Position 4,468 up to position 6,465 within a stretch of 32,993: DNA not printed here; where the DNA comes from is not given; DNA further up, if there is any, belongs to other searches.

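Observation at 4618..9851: Kinase-like/cytidine-deaminase gene translationally coupled to a TIR-APAZ-pAgo fusion: candidate pAgo system with two nucleotide-pool effectors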

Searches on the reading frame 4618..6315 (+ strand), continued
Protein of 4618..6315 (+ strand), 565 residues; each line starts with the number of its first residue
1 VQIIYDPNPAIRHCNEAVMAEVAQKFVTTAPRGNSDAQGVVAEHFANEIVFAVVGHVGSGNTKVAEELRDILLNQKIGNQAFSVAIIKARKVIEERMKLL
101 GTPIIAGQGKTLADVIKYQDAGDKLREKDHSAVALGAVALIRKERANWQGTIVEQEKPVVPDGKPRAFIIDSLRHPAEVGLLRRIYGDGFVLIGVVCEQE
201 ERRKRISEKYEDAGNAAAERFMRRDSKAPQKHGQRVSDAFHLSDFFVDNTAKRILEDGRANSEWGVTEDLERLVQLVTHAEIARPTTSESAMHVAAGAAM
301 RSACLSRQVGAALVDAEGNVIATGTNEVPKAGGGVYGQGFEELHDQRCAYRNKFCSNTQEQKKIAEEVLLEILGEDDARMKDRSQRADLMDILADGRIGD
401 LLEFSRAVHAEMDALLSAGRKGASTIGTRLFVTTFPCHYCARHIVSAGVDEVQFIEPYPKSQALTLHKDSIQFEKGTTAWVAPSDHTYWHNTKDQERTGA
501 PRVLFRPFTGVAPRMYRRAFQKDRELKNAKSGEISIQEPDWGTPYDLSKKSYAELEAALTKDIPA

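Call 60: get_annotated_region(hit=H1, flank=6000)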
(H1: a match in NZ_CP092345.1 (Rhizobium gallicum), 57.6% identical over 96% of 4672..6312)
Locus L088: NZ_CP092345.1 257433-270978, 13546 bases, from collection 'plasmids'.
description: Rhizobium gallicum strain M101 plasmid pRGM101a, complete sequence
organism: Rhizobium gallicum (NCBI taxid 56730)
taxonomy: Bacteria; Pseudomonadota; Alphaproteobacteria; Hyphomicrobiales; Rhizobiaceae; Rhizobium; Rhizobium gallicum
host: -; source: Phaseolus vulgaris,Cell culture,nodule; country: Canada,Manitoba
typing (MOB-suite, as given by PLSDB): conjugative; replicon rep_cluster_471; relaxase MOBP,MOBQ; mating-pair formation MPF_T
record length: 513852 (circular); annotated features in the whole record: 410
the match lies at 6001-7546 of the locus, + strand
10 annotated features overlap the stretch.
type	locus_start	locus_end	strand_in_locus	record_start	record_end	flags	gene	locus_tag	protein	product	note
CDS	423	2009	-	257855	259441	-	-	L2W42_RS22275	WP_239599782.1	DUF6119 family protein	-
CDS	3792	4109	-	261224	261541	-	-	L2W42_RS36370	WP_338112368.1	hypothetical protein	-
CDS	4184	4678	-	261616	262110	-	-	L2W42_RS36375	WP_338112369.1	hypothetical protein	-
CDS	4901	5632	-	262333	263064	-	-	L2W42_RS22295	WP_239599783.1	AAA family ATPase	-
CDS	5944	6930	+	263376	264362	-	-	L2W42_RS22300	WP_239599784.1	hypothetical protein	-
CDS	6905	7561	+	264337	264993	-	-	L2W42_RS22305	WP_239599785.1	deaminase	GO:0002100 - tRNA wobble adenosine to inosine editing [Evidence IEA]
CDS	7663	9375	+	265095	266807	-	-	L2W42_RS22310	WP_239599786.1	toll/interleukin-1 receptor domain-containing protein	GO:0007165 - signal transduction [Evidence IEA]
CDS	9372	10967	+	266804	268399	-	-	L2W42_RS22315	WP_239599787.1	hypothetical protein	-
CDS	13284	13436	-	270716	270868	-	-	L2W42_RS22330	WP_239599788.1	hypothetical protein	-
CDS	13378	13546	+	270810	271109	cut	-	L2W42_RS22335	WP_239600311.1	hypothetical protein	-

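Call 61: get_annotated_region(hit=H2, flank=5000)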
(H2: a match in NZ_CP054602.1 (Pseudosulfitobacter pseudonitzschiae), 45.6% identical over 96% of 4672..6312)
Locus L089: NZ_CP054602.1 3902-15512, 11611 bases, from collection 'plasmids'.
description: Pseudosulfitobacter pseudonitzschiae strain H46 plasmid unnamed3, complete sequence
organism: Pseudosulfitobacter pseudonitzschiae (NCBI taxid 1402135)
taxonomy: Bacteria; Pseudomonadota; Alphaproteobacteria; Rhodobacterales; Roseobacteraceae; Pseudosulfitobacter; Pseudosulfitobacter pseudonitzschiae
host: -; source: surface sea water,shallow sea, symbosis with harmful algal bloom algae; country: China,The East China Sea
typing (MOB-suite, as given by PLSDB): mobilizable; replicon rep_cluster_392,rep_cluster_517; relaxase MOBP
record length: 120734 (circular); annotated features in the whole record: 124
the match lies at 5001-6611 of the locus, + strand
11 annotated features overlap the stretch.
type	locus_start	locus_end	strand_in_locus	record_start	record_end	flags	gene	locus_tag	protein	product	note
CDS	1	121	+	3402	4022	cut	-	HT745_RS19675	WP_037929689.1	helix-turn-helix domain-containing protein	-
CDS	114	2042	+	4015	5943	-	-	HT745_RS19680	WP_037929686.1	relaxase/mobilization nuclease domain-containing protein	-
CDS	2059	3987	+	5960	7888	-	-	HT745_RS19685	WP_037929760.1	type IV secretory system conjugative DNA transfer family protein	-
CDS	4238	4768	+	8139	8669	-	-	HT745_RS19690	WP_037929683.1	IS630 family transposase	-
CDS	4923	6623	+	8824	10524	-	-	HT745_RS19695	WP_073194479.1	anti-phage dCTP deaminase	-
CDS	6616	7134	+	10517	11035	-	-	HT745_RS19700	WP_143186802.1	hypothetical protein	-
CDS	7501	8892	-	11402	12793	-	-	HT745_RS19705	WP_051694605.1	ThiF family adenylyltransferase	-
CDS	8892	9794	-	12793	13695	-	-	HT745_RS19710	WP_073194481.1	multiubiquitin domain-containing protein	-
CDS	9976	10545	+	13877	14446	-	-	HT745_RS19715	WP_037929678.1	sigma-70 family RNA polymerase sigma factor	-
CDS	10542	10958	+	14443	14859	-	-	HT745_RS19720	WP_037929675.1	hypothetical protein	-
CDS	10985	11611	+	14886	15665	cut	-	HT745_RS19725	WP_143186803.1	ImmA/IrrE family metallo-endopeptidase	-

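Call 63: get_annotated_region(hit=H3, flank=3000)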
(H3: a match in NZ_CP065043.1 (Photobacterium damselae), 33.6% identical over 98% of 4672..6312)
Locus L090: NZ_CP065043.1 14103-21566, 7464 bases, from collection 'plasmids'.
description: Photobacterium damselae subsp. damselae strain AS-16-0963-3 plasmid pPHDD1, complete sequence
organism: Photobacterium damselae (NCBI taxid 85581)
taxonomy: Bacteria; Pseudomonadota; Gammaproteobacteria; Vibrionales; Vibrionaceae; Photobacterium; Photobacterium damselae
host: -; source: Seriola lalandi,cell culture,caudal kidney,farmed fish; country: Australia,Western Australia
typing (MOB-suite, as given by PLSDB): conjugative; relaxase MOBF; mating-pair formation MPF_F
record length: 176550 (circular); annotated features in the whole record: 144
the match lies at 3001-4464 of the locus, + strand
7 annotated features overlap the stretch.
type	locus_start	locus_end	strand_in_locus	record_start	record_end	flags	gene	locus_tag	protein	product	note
CDS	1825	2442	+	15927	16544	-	-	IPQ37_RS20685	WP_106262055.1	recombinase family protein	GO:0006310 - DNA recombination [Evidence IEA]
CDS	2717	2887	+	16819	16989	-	-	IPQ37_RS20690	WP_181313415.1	hypothetical protein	-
CDS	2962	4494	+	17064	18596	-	-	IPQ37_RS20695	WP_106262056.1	anti-phage dCTP deaminase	-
CDS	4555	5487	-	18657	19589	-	-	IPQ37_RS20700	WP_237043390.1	IS3 family transposase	-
CDS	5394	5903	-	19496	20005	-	-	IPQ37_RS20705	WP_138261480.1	helix-turn-helix domain-containing protein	-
CDS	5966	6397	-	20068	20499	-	-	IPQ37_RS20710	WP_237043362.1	hypothetical protein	-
CDS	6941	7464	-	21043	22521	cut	-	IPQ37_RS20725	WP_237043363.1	hypothetical protein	-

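Call 64: get_annotated_region(hit=H10, flank=3000)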
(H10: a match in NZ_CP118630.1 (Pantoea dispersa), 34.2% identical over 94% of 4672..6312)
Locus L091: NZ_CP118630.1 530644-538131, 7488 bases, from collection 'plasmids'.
description: Pantoea dispersa strain VWJL.P1 plasmid pVWJL.P1, complete sequence
organism: Pantoea dispersa (NCBI taxid 59814)
taxonomy: Bacteria; Pseudomonadota; Gammaproteobacteria; Enterobacterales; Erwiniaceae; Pantoea; Pantoea dispersa
host: -; source: Pure isolate,soil; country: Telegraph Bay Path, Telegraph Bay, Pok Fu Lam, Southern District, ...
typing (MOB-suite, as given by PLSDB): non-mobilizable; replicon rep_cluster_1232
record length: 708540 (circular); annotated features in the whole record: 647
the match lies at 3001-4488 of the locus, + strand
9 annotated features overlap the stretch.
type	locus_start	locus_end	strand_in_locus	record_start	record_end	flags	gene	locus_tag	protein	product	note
CDS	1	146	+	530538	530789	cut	-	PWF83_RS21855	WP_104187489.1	hypothetical protein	-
CDS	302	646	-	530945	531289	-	-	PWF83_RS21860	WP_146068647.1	hypothetical protein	-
CDS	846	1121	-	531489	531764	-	-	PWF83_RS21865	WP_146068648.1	hypothetical protein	-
CDS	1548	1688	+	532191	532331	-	-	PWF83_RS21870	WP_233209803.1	hypothetical protein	-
CDS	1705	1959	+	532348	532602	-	-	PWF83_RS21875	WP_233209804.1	hypothetical protein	-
CDS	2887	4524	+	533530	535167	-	-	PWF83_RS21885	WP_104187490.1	anti-phage dCTP deaminase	-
CDS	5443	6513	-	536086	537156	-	-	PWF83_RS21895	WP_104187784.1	hypothetical protein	-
CDS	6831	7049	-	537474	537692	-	-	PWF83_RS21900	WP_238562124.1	hypothetical protein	-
CDS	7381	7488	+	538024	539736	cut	-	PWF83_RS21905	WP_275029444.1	ATP-binding cassette domain-containing protein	-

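Call 65: get_annotated_region(hit=H17, flank=3000)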
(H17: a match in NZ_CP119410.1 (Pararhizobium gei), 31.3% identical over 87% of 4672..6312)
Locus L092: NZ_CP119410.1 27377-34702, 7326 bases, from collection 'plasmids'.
description: Rhizobium gei strain ZFJT.2T plasmid p2, complete sequence
organism: Pararhizobium gei (NCBI taxid 1395951)
taxonomy: Bacteria; Pseudomonadota; Alphaproteobacteria; Hyphomicrobiales; Rhizobiaceae; Pararhizobium; Pararhizobium gei
host: -; source: cell culture,Geum aleppicum; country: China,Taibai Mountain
typing (MOB-suite, as given by PLSDB): conjugative; replicon rep_cluster_287; relaxase MOBQ; mating-pair formation MPF_T
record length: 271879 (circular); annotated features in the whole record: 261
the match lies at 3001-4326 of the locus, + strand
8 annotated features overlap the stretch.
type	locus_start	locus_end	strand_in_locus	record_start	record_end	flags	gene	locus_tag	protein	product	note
CDS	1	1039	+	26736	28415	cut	-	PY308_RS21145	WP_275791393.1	ATP-binding protein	-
CDS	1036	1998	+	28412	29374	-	-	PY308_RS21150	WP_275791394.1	UvrD-helicase domain-containing protein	-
CDS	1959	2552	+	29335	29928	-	-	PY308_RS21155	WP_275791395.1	ATP-binding domain-containing protein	-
CDS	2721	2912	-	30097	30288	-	-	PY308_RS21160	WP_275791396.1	hypothetical protein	-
CDS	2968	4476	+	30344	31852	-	-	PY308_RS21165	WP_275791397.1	anti-phage dCTP deaminase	-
CDS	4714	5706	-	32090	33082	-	-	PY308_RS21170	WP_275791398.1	LysR family transcriptional regulator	-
CDS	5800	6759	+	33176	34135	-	-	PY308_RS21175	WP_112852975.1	MBL fold metallo-hydrolase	-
CDS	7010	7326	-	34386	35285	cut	-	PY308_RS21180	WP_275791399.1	LysR family transcriptional regulator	-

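Call 96: find_related_loci(query=A4, collection=metagenome_contigs, flank=5000)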
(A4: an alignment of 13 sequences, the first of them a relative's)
Query A4 (529 aa) in metagenome_contigs; peptide patterns used: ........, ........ (x = any residue, [..] = any of these).
600 stretches matched a pattern (row limit reached: there are more); 464 encode a relative of the query (tblastn E <= 1e-3); the best 80 are kept; 80 distinct loci.
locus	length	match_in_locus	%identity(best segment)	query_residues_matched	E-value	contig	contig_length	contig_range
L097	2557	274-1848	70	1-526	0e+0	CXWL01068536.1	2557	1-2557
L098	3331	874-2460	64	1-527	0e+0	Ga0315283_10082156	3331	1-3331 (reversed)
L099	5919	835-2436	64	1-526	0e+0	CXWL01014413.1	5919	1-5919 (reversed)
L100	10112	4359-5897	64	15-526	0e+0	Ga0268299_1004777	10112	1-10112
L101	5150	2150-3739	58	4-526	0e+0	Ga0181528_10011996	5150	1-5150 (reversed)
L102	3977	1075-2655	58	7-524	0e+0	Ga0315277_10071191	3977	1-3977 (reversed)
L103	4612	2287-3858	56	13-529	0e+0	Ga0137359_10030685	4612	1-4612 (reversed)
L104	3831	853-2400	58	13-524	0e+0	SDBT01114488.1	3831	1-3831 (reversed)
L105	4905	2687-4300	56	1-529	0e+0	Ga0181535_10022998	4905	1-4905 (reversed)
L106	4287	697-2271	57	11-526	0e+0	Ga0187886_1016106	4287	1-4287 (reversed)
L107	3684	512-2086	57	11-526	0e+0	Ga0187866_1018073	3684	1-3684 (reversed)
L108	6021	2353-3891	56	15-526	0e+0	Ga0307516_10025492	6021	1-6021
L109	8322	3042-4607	58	12-524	0e+0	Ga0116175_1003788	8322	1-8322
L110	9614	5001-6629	56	4-526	0e+0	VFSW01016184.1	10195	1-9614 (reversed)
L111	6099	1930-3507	57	10-526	0e+0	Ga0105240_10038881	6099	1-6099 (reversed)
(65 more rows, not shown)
